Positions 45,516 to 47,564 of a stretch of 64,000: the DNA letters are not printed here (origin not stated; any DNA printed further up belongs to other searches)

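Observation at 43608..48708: ACP, FkbH-like loader, methyltransferase, AAC(3)-like acyltransferase and Cj1295-like protein: predicted (O-methyl)glyceroyl decoration of pseudaminic acid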

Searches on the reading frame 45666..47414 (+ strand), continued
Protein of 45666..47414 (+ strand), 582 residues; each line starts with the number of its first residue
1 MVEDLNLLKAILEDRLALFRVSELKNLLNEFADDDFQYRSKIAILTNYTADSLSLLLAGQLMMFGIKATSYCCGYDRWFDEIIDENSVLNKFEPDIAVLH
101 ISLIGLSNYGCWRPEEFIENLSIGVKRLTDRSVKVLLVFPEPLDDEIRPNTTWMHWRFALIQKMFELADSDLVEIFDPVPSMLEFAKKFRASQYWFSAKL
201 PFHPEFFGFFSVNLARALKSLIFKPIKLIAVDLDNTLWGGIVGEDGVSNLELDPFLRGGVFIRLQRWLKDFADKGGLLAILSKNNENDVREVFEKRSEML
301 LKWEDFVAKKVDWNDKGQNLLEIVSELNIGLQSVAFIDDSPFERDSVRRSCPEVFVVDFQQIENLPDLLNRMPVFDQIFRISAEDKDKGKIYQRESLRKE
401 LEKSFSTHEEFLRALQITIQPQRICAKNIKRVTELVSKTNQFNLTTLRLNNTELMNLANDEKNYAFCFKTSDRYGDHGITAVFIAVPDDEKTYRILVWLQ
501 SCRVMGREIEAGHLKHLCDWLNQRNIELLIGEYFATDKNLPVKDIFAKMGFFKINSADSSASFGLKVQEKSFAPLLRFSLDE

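Call 79: find_encoding_contigs(protein=P0077, flank=8000, max_places=1)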
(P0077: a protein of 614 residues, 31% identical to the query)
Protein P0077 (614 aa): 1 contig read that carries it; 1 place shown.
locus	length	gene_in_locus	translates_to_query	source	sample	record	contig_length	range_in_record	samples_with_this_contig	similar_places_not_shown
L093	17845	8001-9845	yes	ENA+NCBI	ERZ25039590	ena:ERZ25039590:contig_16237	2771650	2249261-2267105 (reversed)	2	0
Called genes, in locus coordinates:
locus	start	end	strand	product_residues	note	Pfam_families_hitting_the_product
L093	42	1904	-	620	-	-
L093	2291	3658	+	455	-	PF04185:Phosphoesterase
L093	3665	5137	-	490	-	PF04015:DUF362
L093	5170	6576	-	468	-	PF27533:CapK_C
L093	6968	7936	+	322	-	PF13469:Sulfotransfer_3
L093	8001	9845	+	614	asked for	PF21211:FkbH_N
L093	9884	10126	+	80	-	PF00550:PP-binding (weak)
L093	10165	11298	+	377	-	-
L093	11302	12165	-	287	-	PF00685:Sulfotransfer_1, PF13469:Sulfotransfer_3 (weak)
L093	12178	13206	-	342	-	PF13480:Acetyltransf_6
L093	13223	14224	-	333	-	PF01522:Polysacc_deac_1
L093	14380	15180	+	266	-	PF01209:Ubie_methyltran, PF02353:CMAS (weak), PF03141:Methyltransf_29 (weak), PF13489:Methyltransf_23, PF13847:Methyltransf_31, PF08241:Methyltransf_11, PF08242:Methyltransf_12, PF13649:Methyltransf_25, +2 more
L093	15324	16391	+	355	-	PF13384:HTH_23 (weak), PF13518:HTH_28 (weak), PF13551:HTH_29 (weak), PF13565:HTH_32, PF13358:DDE_3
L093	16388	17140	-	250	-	PF02353:CMAS, PF13489:Methyltransf_23, PF13847:Methyltransf_31, PF08241:Methyltransf_11, PF08242:Methyltransf_12, PF13649:Methyltransf_25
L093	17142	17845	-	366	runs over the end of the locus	PF13439:Glyco_transf_4, PF00534:Glycos_transf_1, PF13692:Glyco_trans_1_4, PF13524:Glyco_trans_1_2 (weak)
